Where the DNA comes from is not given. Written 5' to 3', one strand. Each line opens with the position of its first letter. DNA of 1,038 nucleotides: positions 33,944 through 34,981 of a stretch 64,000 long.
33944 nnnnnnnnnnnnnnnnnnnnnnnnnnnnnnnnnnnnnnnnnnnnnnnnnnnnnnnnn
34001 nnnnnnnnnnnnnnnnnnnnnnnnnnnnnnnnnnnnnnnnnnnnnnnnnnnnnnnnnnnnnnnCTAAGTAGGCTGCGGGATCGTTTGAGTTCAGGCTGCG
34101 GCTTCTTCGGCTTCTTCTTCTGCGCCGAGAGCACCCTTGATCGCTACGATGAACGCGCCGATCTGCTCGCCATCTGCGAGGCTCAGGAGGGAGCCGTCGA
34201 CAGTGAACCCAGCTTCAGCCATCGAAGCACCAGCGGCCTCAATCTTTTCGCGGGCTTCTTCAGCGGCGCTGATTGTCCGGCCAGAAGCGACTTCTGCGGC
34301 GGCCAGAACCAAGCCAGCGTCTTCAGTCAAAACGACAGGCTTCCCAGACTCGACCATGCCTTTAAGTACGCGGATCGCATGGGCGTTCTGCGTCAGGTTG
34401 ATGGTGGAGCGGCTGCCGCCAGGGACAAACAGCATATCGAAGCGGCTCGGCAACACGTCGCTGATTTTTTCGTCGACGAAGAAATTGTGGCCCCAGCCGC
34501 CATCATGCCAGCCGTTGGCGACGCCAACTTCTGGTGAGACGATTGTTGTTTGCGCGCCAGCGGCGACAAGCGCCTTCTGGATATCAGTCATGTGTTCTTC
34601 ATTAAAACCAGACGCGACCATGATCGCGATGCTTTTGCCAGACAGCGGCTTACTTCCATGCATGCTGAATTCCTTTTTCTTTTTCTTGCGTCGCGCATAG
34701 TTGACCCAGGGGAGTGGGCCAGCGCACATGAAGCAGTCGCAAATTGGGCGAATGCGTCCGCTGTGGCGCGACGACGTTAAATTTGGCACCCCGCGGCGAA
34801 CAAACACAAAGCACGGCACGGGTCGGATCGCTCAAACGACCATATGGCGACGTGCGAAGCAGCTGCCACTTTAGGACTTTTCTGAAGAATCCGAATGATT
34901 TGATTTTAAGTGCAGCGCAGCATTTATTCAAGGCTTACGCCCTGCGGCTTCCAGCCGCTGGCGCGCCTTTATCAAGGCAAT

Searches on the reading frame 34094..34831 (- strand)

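Call 28: search_protein_families(library=pfam, proteins=[window:34094-34831:-], max_evalue=0.001)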
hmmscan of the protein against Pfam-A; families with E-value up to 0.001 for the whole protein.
window:34094-34831:- (246 aa): 1 family
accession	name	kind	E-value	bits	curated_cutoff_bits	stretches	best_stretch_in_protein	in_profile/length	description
PF01965.30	DJ-1_PfpI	-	3e-22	79.7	26.6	1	66-228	1-159/165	DJ-1/PfpI family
